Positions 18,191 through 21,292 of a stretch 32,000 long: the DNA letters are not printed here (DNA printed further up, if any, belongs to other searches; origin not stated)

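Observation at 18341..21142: Mrr-nuclease / STAND NTPase / winged-helix 933-aa protein in a low-GC island: candidate single-gene (Avs-like) defence system with an unrecognised C-terminal sensor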

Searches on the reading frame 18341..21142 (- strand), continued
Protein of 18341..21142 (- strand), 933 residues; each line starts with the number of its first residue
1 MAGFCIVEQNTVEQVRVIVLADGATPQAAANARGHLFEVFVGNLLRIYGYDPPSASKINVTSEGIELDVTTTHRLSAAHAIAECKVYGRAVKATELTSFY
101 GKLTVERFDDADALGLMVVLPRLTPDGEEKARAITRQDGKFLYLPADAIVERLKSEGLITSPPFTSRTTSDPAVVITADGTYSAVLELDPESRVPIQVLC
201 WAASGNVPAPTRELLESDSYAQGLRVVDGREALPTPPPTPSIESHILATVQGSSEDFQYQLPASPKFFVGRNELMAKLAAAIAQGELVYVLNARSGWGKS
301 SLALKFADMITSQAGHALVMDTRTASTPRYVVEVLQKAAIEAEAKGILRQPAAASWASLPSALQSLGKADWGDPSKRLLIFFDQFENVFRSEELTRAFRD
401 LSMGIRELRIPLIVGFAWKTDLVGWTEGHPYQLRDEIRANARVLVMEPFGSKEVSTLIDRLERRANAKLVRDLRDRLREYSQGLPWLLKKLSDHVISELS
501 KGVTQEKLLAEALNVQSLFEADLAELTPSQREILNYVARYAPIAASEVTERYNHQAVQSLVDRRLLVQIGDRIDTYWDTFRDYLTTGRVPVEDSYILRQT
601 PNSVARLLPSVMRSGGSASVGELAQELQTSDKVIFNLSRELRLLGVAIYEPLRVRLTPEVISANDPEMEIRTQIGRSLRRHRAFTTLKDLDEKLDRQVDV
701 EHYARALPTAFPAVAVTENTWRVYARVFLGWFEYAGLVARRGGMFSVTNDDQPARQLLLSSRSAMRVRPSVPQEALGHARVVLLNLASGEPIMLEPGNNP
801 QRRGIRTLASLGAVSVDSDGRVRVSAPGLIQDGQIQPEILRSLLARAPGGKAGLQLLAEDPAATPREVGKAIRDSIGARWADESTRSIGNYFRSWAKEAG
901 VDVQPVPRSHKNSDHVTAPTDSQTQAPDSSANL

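Call 83: get_annotated_region(hit=H2, flank=8000)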
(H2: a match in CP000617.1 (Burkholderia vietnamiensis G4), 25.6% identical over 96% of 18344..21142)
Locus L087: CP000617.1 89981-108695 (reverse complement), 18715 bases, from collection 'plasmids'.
description: Burkholderia vietnamiensis G4 plasmid pBVIE01, complete sequence
organism: Burkholderia vietnamiensis G4 (NCBI taxid 269482)
taxonomy: Bacteria; Pseudomonadota; Betaproteobacteria; Burkholderiales; Burkholderiaceae; Burkholderia; Burkholderia vietnamiensis; Burkholderia vietnamiensis G4
host: -; source: -; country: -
typing (MOB-suite, as given by PLSDB): conjugative; replicon rep_cluster_219; relaxase MOBF; mating-pair formation MPF_F
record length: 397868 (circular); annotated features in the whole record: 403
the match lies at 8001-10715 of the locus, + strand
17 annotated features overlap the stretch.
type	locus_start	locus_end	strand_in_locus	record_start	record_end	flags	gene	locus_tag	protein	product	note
CDS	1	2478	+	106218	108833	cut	-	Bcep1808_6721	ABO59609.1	conserved hypothetical protein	-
CDS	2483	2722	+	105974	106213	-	-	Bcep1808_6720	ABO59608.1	conserved hypothetical protein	-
CDS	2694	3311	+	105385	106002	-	-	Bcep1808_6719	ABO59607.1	hypothetical protein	-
CDS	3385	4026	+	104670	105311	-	-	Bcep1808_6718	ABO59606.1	HAD-superfamily subfamily IB hydrolase, TIGR01490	-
CDS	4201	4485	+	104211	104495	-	-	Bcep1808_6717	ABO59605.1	conserved hypothetical protein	-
CDS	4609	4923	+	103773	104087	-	-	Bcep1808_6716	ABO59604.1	conserved hypothetical protein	-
CDS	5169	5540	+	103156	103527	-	-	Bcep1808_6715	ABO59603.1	conserved hypothetical protein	-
CDS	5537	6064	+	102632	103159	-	-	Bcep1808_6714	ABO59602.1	conserved hypothetical protein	-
CDS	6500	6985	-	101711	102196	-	-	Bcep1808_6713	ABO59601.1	hypothetical protein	-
CDS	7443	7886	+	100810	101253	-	-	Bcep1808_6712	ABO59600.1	hypothetical protein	-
CDS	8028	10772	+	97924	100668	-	-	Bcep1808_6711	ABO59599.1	restriction endonuclease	-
CDS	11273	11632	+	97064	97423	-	-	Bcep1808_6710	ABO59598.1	conserved hypothetical protein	-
CDS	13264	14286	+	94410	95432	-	-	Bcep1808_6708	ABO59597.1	Alcohol dehydrogenase GroES domain protein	-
CDS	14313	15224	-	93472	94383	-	-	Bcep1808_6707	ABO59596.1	transcriptional regulator, LysR family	-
CDS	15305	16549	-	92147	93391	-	-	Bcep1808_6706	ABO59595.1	major facilitator superfamily MFS_1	-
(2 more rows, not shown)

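Call 84: get_annotated_region(hit=H11, flank=6000)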
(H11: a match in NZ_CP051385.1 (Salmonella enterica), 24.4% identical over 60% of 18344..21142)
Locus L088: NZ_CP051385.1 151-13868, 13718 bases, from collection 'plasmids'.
description: Salmonella enterica subsp. enterica serovar Senftenberg strain CVM 24355 plasmid p24355, complete sequence
organism: Salmonella enterica (NCBI taxid 28150)
taxonomy: Bacteria; Pseudomonadota; Gammaproteobacteria; Enterobacterales; Enterobacteriaceae; Salmonella; Salmonella enterica
host: -; source: turkey; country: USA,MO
typing (MOB-suite, as given by PLSDB): mobilizable; replicon IncFIB,IncFII,IncFII; relaxase MOBF
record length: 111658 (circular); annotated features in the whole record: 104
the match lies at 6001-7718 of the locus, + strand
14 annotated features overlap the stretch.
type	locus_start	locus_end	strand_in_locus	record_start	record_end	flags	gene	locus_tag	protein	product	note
CDS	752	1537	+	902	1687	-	-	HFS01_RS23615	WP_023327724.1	DsbA family protein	-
CDS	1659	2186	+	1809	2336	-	-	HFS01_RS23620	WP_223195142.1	hypothetical protein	-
CDS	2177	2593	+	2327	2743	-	-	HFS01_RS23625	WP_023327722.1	type II toxin-antitoxin system YafO family toxin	-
CDS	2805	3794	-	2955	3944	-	-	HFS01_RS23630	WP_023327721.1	tyrosine-type recombinase/integrase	GO:0015074 - DNA integration [Evidence IEA]; GO:0006310 - DNA recombination [Evidence IEA]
CDS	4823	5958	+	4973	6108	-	-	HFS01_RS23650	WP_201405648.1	IS3 family transposase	-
CDS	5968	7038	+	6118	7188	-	-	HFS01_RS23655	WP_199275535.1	hypothetical protein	-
CDS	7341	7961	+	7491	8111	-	-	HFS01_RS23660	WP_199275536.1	hypothetical protein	-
CDS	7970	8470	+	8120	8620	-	-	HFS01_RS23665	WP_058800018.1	hypothetical protein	-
CDS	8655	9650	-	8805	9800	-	-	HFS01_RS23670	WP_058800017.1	IS110 family transposase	-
CDS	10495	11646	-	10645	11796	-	-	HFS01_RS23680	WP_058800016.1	trypsin-like peptidase domain-containing protein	-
CDS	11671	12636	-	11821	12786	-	-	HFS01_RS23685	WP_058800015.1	zinc metalloprotease HtpX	-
CDS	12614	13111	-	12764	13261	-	psiE-GI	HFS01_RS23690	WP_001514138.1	heat resistance protein PsiE-GI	-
predicted_resistance_gene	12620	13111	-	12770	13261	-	psi-GI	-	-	heat resistance protein PsiE-GI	predicted by amrfinderplus; class ; identity 96.34%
CDS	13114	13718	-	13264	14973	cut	kefB-GI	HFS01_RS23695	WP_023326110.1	heat resistance system K+/H+ antiporter KefB-GI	-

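Call 92: search_protein_families(library=pfam, proteins=[L019:12974-16684:-, L003:3431-7108:-, L021:5168-9424:+, L022:2539-5601:+, L015:3962-6634:+, L056:5894-9913:+, L054:4770-7901:+, L050:6948-9893:+], max_evalue=0.00001)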
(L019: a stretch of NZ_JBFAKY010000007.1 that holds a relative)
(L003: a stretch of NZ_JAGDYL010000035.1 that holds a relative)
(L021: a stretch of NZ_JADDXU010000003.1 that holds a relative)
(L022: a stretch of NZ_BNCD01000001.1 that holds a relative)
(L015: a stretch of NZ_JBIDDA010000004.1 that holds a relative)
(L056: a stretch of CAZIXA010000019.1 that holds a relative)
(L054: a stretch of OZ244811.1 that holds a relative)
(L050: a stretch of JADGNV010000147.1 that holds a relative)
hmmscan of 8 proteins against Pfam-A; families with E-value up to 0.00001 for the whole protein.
L019:12974-16684:- (1237 aa): 7 families
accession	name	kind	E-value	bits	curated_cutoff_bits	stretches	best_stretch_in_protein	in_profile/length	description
PF08751.17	TrwC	-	1.1e-86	291.5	25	1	37-399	2-285/286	TrwC relaxase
PF13604.12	AAA_30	-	2.6e-59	200.6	27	1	565-759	2-190/191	AAA domain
PF13245.12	AAA_19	-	4.9e-14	53.1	25.1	1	578-697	8-132/134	AAA domain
PF22232.2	TraI_hel_assoc_N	-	8.3e-10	39.6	27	1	590-689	3-99/99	TraI helicase-associated ssDNA bd, N-terminal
PF13086.12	AAA_11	-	1.2e-09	38.8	27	0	656-697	215-253/257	AAA domain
PF01443.25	Viral_helicase1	-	1.7e-08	35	21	0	588-703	5-108/228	Viral superfamily 1 RNA helicase core domain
PF13401.12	AAA_22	-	4e-07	30.8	27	1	580-694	4-126/130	AAA domain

L003:3431-7108:- (1226 aa): 4 families
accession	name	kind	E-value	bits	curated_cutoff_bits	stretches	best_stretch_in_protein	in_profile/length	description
PF08751.17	TrwC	-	2.2e-82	277.3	25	1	31-388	1-285/286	TrwC relaxase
PF13604.12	AAA_30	-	7.5e-54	182.8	27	1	571-761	2-189/191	AAA domain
PF13245.12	AAA_19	-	5.1e-09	36.8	25.1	1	586-702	10-131/134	AAA domain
PF22232.2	TraI_hel_assoc_N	-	4.9e-07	30.7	27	1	596-695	3-99/99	TraI helicase-associated ssDNA bd, N-terminal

L021:5168-9424:+ (1419 aa): 13 families
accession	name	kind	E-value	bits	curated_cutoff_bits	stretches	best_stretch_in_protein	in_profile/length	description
PF13424.12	TPR_12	-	1.1e-32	112.5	30.1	2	1208-1280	2-76/77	Tetratricopeptide repeat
PF13676.11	TIR_2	-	8.8e-30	104.1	28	1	38-150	1-113/122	TIR domain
PF12770.12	CHAT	-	7.8e-20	71.9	24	1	292-546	23-268/289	CHAT domain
PF07719.23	TPR_2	-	1e-15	56.9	27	0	1169-1201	1-33/34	Tetratricopeptide repeat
PF13176.12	TPR_7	-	6.3e-15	54.4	27.9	0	1251-1286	1-36/36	Tetratricopeptide repeat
PF13374.12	TPR_10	-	7.5e-12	45.3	27.5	0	1169-1202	2-35/42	Tetratricopeptide repeat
PF13191.12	AAA_16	-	9.8e-12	46.1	32.6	1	608-742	2-143/167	AAA ATPase domain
PF13181.12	TPR_8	-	4.1e-11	42.6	25.7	0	1169-1200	1-32/34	Tetratricopeptide repeat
PF00515.34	TPR_1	-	7.6e-11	41.8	27.8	0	1134-1160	6-32/34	Tetratricopeptide repeat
PF01582.25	TIR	-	2.2e-08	34.5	21.3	1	36-129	2-97/179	TIR domain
PF24885.1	TPR_NPHP3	-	2.5e-08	34.1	100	1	1165-1280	95-214/239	Nephrocystin-3 TPR domain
PF05729.18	NACHT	-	4.8e-06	26.9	26.7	0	630-801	3-156/167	NACHT domain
PF25201.1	nSTAND6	-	5.7e-06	26.9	27.7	0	610-771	3-141/148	Novel STAND NTPase 6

L022:2539-5601:+ (1021 aa): 0 families

L015:3962-6634:+ (891 aa): 3 families
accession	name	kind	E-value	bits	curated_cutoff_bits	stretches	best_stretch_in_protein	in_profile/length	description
PF00196.25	GerE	-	4.7e-17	61.8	23.5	1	832-888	1-57/57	Bacterial regulatory proteins, luxR family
PF13191.12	AAA_16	-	4.6e-16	60.2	32.6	1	4-159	4-167/167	AAA ATPase domain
PF08281.18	Sigma70_r4_2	-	2.8e-08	33.7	25.7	1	831-873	8-51/54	Sigma-70, region 4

L056:5894-9913:+ (1340 aa): 3 families
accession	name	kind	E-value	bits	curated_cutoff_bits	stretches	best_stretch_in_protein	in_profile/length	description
PF07669.17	Eco57I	-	1.8e-30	106.7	25.3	1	593-889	2-165/171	Eco57I restriction-modification methylase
PF02384.22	N6_Mtase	-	9.2e-14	51.9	20.4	0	791-915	123-233/311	N-6 DNA Methylase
PF20473.4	MmeI_Mtase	-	9.7e-08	31.9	27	1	517-614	12-85/259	MmeI, DNA-methyltransferase domain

L054:4770-7901:+ (1044 aa): 2 families
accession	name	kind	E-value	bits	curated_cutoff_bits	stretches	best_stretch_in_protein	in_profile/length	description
PF02384.22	N6_Mtase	-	4e-11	43.2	20.4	1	331-382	21-71/311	N-6 DNA Methylase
PF07669.17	Eco57I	-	2.5e-08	34.7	25.3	1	553-636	70-146/171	Eco57I restriction-modification methylase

L050:6948-9893:+ (982 aa): 5 families
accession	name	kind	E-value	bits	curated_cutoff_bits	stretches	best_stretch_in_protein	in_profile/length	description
PF07669.17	Eco57I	-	4.6e-37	128.2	25.3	1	485-665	1-167/171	Eco57I restriction-modification methylase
PF02384.22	N6_Mtase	-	4.5e-18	66.1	20.4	1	359-687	5-236/311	N-6 DNA Methylase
PF20473.4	MmeI_Mtase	-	6.3e-15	55.5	27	1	422-655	18-218/259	MmeI, DNA-methyltransferase domain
PF12950.13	TaqI_C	-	1.6e-11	45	26.5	1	790-907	2-118/118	TaqI-like C-terminal specificity domain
PF01170.24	UPF0020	-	4.4e-06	27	22.3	0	426-507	31-99/197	RMKL-like, methyltransferase domain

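Call 97: search_protein_families(library=phrogs, proteins=[window:18344-21142:-], max_evalue=0.001)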
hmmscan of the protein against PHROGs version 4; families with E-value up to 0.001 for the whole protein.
window:18344-21142:- (933 aa): 0 families
